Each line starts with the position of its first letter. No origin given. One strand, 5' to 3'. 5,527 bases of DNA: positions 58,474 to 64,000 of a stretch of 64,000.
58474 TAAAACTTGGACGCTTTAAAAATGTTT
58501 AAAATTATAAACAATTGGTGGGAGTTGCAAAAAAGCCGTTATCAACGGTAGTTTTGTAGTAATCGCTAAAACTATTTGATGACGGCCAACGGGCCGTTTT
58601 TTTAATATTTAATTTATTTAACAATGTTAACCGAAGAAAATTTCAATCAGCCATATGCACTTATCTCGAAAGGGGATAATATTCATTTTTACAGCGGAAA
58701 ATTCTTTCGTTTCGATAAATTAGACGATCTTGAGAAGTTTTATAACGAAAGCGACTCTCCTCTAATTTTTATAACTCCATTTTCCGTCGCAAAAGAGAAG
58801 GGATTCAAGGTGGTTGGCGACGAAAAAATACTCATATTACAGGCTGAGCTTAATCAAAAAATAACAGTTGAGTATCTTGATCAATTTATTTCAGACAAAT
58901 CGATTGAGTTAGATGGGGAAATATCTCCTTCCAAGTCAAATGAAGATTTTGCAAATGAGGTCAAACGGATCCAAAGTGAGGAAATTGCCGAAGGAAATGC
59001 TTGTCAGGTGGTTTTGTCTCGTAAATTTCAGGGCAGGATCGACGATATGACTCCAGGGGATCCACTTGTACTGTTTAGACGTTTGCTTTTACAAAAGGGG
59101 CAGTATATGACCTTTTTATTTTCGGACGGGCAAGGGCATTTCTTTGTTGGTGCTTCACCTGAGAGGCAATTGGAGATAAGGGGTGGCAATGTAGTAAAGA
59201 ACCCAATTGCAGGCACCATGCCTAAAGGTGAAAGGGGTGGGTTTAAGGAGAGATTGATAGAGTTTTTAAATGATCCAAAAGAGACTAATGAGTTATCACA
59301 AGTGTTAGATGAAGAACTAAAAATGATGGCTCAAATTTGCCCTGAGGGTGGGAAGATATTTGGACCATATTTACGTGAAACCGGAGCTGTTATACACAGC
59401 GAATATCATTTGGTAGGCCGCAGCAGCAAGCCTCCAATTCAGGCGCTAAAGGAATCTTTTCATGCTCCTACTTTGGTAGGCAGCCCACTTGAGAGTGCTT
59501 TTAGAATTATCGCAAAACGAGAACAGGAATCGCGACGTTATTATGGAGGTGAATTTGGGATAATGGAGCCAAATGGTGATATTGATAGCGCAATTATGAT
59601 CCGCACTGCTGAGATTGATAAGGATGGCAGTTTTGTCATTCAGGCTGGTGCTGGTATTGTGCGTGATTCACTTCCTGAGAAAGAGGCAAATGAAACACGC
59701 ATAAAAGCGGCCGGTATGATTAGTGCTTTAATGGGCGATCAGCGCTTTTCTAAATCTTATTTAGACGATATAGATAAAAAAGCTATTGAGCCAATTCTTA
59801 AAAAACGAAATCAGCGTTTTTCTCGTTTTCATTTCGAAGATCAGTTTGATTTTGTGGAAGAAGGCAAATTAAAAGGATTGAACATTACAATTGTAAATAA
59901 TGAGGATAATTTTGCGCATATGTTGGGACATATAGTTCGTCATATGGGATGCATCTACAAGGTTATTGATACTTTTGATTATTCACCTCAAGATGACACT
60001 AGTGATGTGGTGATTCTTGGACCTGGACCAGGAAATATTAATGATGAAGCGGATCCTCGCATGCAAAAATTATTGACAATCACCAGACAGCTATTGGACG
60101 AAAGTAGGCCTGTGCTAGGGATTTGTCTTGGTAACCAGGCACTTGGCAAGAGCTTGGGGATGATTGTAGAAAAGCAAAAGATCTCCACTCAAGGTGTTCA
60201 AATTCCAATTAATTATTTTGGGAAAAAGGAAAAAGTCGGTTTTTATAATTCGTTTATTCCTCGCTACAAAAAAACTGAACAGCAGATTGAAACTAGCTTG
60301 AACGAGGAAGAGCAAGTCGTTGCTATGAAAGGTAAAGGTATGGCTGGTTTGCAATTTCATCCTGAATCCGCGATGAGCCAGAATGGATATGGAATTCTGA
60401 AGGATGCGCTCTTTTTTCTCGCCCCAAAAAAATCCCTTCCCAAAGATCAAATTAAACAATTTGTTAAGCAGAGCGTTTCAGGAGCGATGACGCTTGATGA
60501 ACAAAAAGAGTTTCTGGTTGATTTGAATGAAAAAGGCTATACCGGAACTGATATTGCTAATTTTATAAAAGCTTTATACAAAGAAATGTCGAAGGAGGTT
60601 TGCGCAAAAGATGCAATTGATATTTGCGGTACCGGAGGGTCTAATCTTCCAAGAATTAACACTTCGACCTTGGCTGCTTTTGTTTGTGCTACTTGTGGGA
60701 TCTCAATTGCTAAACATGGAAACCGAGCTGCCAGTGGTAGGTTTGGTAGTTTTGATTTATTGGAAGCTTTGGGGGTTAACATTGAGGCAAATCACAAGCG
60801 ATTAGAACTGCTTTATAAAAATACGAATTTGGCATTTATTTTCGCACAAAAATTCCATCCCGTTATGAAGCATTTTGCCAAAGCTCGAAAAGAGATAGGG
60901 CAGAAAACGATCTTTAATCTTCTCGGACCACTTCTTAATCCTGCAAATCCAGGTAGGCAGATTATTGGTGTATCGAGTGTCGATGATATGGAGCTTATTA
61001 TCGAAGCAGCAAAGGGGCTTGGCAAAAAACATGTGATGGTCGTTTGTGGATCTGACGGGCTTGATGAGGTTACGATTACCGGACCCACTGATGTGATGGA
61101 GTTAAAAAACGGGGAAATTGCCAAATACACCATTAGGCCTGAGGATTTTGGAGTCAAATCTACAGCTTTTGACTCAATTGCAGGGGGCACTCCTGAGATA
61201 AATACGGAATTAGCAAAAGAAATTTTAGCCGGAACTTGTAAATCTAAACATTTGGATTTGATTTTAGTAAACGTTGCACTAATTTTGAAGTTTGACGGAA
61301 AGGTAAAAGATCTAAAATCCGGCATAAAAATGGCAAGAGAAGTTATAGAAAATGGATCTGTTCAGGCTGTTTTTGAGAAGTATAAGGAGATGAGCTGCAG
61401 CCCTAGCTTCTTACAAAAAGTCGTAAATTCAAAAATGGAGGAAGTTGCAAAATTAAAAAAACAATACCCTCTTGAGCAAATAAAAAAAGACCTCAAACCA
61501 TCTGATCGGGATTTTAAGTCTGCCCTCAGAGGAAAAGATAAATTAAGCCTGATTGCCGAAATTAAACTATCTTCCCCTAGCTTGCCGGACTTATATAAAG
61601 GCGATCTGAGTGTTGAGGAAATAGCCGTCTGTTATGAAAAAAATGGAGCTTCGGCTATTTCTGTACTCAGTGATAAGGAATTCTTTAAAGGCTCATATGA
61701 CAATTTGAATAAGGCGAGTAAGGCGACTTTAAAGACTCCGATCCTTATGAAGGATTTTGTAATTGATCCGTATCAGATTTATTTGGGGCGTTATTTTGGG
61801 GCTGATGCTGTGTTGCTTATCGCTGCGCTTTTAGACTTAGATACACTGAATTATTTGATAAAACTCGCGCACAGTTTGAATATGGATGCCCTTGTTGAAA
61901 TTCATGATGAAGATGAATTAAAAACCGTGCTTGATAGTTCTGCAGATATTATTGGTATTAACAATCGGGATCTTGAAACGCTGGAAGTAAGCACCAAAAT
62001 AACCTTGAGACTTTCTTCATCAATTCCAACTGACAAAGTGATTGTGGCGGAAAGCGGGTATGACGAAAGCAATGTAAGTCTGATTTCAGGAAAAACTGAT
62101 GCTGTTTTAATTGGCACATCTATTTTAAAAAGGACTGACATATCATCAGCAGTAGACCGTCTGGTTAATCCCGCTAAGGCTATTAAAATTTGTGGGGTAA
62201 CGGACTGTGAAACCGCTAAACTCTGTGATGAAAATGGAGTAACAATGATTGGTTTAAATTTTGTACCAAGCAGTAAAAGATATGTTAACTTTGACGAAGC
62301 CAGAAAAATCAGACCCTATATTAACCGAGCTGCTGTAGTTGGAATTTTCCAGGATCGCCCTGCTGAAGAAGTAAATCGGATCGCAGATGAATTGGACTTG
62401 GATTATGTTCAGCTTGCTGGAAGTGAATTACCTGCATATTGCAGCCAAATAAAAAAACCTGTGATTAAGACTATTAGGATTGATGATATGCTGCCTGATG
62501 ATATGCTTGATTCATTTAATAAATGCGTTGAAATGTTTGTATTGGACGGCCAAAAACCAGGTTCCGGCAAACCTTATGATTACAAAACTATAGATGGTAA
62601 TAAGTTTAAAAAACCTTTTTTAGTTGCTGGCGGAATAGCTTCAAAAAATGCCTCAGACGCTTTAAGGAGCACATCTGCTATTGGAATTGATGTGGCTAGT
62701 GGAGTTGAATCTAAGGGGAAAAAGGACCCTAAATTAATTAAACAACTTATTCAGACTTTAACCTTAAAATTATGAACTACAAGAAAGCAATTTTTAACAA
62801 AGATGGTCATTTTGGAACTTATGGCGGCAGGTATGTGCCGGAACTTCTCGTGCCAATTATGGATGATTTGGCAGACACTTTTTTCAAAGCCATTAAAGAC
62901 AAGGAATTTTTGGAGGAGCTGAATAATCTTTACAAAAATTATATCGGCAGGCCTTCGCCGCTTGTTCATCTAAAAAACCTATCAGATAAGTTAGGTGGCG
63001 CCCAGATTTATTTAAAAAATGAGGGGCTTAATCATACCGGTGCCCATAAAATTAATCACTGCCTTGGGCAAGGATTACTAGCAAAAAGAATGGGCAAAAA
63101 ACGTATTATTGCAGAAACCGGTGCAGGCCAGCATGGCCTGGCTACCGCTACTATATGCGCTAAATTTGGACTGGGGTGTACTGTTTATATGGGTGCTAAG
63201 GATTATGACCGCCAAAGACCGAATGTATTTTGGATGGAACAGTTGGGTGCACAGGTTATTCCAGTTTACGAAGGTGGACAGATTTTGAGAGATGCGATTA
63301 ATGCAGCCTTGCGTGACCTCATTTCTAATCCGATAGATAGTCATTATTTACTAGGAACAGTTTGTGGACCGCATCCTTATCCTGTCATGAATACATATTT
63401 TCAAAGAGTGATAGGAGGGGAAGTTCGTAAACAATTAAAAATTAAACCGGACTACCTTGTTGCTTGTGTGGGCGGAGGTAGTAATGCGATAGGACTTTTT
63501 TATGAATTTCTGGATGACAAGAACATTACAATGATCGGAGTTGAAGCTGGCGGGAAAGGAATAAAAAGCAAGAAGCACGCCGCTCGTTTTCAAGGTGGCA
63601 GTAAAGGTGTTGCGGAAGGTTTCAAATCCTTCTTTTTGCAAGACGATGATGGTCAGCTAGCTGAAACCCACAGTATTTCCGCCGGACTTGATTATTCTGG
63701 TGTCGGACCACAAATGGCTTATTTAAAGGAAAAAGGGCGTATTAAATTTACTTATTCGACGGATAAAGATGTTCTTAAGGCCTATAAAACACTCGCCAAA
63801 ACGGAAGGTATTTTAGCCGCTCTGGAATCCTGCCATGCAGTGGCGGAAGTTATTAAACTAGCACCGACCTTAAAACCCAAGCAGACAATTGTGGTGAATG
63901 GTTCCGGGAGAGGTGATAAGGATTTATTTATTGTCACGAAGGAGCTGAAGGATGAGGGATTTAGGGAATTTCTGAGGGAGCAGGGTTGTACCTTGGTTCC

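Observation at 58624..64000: Single-polypeptide TrpE-G-D-C-F fusion (1383 aa) translationally coupled to trpB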

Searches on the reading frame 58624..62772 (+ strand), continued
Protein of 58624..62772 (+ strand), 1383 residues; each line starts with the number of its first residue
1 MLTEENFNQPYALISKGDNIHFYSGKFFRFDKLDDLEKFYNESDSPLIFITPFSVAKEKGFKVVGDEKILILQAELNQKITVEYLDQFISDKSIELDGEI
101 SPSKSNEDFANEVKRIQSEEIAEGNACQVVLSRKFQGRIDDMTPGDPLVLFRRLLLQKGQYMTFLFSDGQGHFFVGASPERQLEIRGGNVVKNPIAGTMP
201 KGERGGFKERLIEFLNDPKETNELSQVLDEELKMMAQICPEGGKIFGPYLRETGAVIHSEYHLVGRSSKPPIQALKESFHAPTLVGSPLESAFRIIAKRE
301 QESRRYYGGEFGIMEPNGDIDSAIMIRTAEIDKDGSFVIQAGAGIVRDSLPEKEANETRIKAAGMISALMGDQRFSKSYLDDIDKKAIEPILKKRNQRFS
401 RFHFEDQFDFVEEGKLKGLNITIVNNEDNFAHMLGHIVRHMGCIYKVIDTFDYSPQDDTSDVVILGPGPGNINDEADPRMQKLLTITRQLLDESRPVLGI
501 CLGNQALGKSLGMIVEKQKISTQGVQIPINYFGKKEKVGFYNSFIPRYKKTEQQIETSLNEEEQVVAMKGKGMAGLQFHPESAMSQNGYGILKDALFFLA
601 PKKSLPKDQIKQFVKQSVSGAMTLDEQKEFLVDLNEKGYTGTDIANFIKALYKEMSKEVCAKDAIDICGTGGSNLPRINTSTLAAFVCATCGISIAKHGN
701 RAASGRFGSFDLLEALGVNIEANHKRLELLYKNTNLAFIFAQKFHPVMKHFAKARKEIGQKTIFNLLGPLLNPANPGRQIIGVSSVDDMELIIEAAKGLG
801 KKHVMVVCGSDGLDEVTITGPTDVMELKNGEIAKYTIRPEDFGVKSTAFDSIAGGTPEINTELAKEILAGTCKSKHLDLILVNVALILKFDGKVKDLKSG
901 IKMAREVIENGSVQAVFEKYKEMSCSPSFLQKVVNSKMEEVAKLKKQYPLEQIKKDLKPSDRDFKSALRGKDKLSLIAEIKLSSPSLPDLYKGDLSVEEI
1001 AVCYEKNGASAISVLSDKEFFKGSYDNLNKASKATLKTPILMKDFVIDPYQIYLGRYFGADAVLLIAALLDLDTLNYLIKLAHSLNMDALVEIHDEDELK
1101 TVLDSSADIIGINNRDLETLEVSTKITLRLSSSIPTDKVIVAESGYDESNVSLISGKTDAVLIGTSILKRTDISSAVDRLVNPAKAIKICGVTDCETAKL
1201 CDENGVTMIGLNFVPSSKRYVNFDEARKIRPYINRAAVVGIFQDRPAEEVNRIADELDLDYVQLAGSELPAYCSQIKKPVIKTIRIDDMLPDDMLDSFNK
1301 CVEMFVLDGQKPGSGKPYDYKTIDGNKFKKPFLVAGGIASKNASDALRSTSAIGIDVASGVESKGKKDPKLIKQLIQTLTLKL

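Call 71: search_protein_families(library=pfam, proteins=[P0045, P0049, P0050, P0052, P0065, P0103, P0138, P0143, P0172, P0145], max_evalue=0.00001)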
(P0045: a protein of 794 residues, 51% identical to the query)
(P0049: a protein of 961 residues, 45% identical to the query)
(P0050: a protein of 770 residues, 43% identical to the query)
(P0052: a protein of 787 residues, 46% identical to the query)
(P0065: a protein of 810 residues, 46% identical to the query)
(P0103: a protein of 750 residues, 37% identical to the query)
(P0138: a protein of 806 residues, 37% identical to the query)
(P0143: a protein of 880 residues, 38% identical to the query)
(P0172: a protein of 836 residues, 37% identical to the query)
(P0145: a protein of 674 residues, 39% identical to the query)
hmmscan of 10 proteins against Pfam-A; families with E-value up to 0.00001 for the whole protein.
P0045 (794 aa): 3 families
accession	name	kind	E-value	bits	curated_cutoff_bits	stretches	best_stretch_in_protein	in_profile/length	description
PF00218.27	IGPS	-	8.8e-74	248.3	27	1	339-584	1-249/254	Indole-3-glycerol phosphate synthase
PF00591.27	Glycos_transf_3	-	1.3e-72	245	27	1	72-322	3-252/253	Glycosyl transferase family, a/b domain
PF00697.28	PRAI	-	1.6e-36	126.2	22.7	1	597-781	2-189/193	N-(5'phosphoribosyl)anthranilate (PRA) isomerase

P0049 (961 aa): 4 families
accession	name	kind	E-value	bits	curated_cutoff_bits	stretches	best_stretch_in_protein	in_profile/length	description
PF00591.27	Glycos_transf_3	-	3.6e-81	273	27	1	247-496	4-252/253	Glycosyl transferase family, a/b domain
PF00218.27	IGPS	-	3e-78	263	27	1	511-758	3-254/254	Indole-3-glycerol phosphate synthase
PF00117.34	GATase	-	3e-47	161.2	22.8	1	5-175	1-180/190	Glutamine amidotransferase class-I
PF00697.28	PRAI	-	1.4e-44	152.6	22.7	1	769-955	2-192/193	N-(5'phosphoribosyl)anthranilate (PRA) isomerase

P0050 (770 aa): 4 families
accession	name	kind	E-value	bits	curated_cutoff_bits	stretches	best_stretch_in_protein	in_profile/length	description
PF00591.27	Glycos_transf_3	-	4e-75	253.2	27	1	251-503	2-253/253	Glycosyl transferase family, a/b domain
PF00218.27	IGPS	-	1.7e-69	234.3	27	1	521-768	3-254/254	Indole-3-glycerol phosphate synthase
PF00117.34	GATase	-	1.8e-48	165.2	22.8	1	5-175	1-180/190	Glutamine amidotransferase class-I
PF07722.19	Peptidase_C26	-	1.5e-07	31.9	20.5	1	66-167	98-219/219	Peptidase C26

P0052 (787 aa): 3 families
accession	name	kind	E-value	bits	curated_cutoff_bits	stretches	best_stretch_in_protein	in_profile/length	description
PF00591.27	Glycos_transf_3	-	1.4e-78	264.5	27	1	64-315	3-253/253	Glycosyl transferase family, a/b domain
PF00218.27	IGPS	-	9.6e-76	254.8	27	1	333-588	3-254/254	Indole-3-glycerol phosphate synthase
PF00697.28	PRAI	-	8.3e-39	133.7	22.7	1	596-782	2-191/193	N-(5'phosphoribosyl)anthranilate (PRA) isomerase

P0065 (810 aa): 3 families
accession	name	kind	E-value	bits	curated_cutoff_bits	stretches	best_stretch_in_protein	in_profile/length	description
PF00591.27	Glycos_transf_3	-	2e-75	254.1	27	1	75-327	2-251/253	Glycosyl transferase family, a/b domain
PF00218.27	IGPS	-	4.7e-71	239.4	27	1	355-607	17-254/254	Indole-3-glycerol phosphate synthase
PF00697.28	PRAI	-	1.6e-41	142.6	22.7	1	615-801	2-191/193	N-(5'phosphoribosyl)anthranilate (PRA) isomerase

P0103 (750 aa): 5 families
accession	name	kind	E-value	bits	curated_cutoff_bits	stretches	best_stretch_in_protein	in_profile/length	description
PF00591.27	Glycos_transf_3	-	1.3e-80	271.1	27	1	257-510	2-253/253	Glycosyl transferase family, a/b domain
PF00218.27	IGPS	-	9.2e-57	192.6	27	1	507-741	15-252/254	Indole-3-glycerol phosphate synthase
PF00117.34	GATase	-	7.8e-52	176.1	22.8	1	4-190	1-187/190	Glutamine amidotransferase class-I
PF07722.19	Peptidase_C26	-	1.4e-09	38.5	20.5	1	73-175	102-219/219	Peptidase C26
PF02885.22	Glycos_trans_3N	-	4.8e-07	29.9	26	1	189-249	3-63/63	Glycosyl transferase family, helical bundle domain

P0138 (806 aa): 4 families
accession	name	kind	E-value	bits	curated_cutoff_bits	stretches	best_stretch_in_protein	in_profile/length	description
PF00591.27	Glycos_transf_3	-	7.1e-98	327.7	27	1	76-325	2-251/253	Glycosyl transferase family, a/b domain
PF00218.27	IGPS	-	4.3e-87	291.9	27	1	350-601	1-254/254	Indole-3-glycerol phosphate synthase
PF00697.28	PRAI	-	3.2e-53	180.8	22.7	1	606-800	1-191/193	N-(5'phosphoribosyl)anthranilate (PRA) isomerase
PF02885.22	Glycos_trans_3N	-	2e-16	59.9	26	1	7-68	2-63/63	Glycosyl transferase family, helical bundle domain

P0143 (880 aa): 4 families
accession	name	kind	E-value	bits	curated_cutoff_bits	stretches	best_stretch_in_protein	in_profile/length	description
PF00591.27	Glycos_transf_3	-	1.1e-87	294.3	27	1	83-333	2-251/253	Glycosyl transferase family, a/b domain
PF00218.27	IGPS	-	2.4e-80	269.8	27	1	398-622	26-245/254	Indole-3-glycerol phosphate synthase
PF00697.28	PRAI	-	7.4e-33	114.3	22.7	1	652-859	2-191/193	N-(5'phosphoribosyl)anthranilate (PRA) isomerase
PF02885.22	Glycos_trans_3N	-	7.5e-10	38.9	26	1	16-74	4-62/63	Glycosyl transferase family, helical bundle domain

P0172 (836 aa): 4 families
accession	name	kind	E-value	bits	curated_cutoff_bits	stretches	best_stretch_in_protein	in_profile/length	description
PF00591.27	Glycos_transf_3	-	1.5e-82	277.5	27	1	79-333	3-253/253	Glycosyl transferase family, a/b domain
PF00218.27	IGPS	-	1.2e-62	211.8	27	1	393-604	45-241/254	Indole-3-glycerol phosphate synthase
PF00697.28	PRAI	-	3.3e-39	135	22.7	1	618-831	1-191/193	N-(5'phosphoribosyl)anthranilate (PRA) isomerase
PF02885.22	Glycos_trans_3N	-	2.4e-10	40.4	26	1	12-64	7-59/63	Glycosyl transferase family, helical bundle domain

P0145 (674 aa): 4 families
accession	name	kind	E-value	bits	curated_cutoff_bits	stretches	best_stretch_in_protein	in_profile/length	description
PF00425.24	Chorismate_bind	-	4.2e-86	289.1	27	1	94-337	4-257/257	chorismate binding enzyme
PF00591.27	Glycos_transf_3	-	1.6e-78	264.3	27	1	407-661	3-253/253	Glycosyl transferase family, a/b domain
PF04715.19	Anth_synt_I_N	-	3.5e-09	37.5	23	1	1-48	93-138/140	Anthranilate synthase component I, N terminal region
PF02885.22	Glycos_trans_3N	-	8.7e-09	35.5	26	1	346-398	10-62/63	Glycosyl transferase family, helical bundle domain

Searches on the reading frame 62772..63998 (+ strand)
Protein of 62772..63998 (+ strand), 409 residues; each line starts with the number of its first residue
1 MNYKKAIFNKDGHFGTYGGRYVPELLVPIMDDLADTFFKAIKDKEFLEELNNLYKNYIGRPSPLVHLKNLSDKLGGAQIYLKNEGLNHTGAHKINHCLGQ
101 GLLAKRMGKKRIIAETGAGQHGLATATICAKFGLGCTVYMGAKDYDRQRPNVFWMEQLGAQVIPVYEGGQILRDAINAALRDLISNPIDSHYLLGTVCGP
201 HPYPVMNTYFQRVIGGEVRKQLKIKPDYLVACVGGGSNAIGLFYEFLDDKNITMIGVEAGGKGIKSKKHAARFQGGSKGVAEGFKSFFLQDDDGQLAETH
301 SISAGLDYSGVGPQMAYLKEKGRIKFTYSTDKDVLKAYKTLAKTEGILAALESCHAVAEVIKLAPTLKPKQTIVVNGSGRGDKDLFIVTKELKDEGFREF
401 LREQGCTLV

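Call 3: search_protein_families(library=pfam, proteins=[window:62772-63998:+], max_evalue=0.01)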
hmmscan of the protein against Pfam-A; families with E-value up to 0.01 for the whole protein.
window:62772-63998:+ (409 aa): 1 family
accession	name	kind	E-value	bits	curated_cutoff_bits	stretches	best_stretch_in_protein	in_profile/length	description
PF00291.31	PALP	-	1.5e-41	143.1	35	1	59-378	5-294/295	Pyridoxal-phosphate dependent enzyme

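Call 63: search_protein_families(library=ncbifam, proteins=[window:62772-63998:+], max_evalue=0.00001)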
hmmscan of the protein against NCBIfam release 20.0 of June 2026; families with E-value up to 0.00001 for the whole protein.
window:62772-63998:+ (409 aa): 23 families
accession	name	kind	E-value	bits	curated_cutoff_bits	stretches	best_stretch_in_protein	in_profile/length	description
NF010376.0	PRK13803.1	equivalog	5e-169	564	819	1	9-392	208-595/600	bifunctional phosphoribosylanthranilate isomerase/tryptophan synthase subunit beta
TIGR00263.1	trpB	equivalog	5e-169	562.4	392.45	1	12-390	1-383/385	tryptophan synthase subunit beta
NF010375.0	PRK13802.1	equivalog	2e-129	432.7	1386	1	12-389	277-670/695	bifunctional indole-3-glycerol phosphate synthase/tryptophan synthase subunit beta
NF009057.0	PRK12391.1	equivalog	4e-53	180.6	366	1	48-389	68-423/441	TrpB-like pyridoxal phosphate-dependent enzyme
TIGR01415.1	trpB_rel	hypoth_equivalog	7.1e-53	179.8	518.85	1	48-392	56-416/419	TrpB-like pyridoxal phosphate-dependent enzyme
TIGR03945.1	PLP_SbnA_fam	equivalog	4.2e-12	45.8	349.95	1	61-272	7-214/304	2,3-diaminopropionate biosynthesis protein SbnA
TIGR01139.1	cysK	equivalog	5.1e-12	45.6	350.95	1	57-269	4-208/298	cysteine synthase A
NF006390.0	PRK08639.1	equivalog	5.2e-12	45.4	421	1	60-261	24-214/418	threonine ammonia-lyase IlvA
NF004996.0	PRK06381.1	equivalog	7.9e-12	44.8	266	1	61-247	15-188/319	threonine synthase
TIGR01136.1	cysKM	subfamily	4.5e-11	42.6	344.15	1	57-260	4-199/299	cysteine synthase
NF006050.0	PRK08197.1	equivalog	5.6e-11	41.8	303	1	62-389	81-389/406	threonine synthase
TIGR02079.1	THD1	equivalog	2.2e-10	39.9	440.55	1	60-261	15-206/410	threonine ammonia-lyase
NF006094.0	PRK08246.1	subfamily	5.5e-10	39.1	331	1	48-258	11-199/310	serine/threonine dehydratase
NF007989.0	PRK10717.1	equivalog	6.2e-10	38.6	387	0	56-165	10-117/334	cysteine synthase A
NF008735.0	PRK11761.1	equivalog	3.8e-09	36.2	413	0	55-168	7-118/296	cysteine synthase CysM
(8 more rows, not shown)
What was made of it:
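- Checked: TrpB scores 562 bits against TIGR00263 (cut-off 392; call 63).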
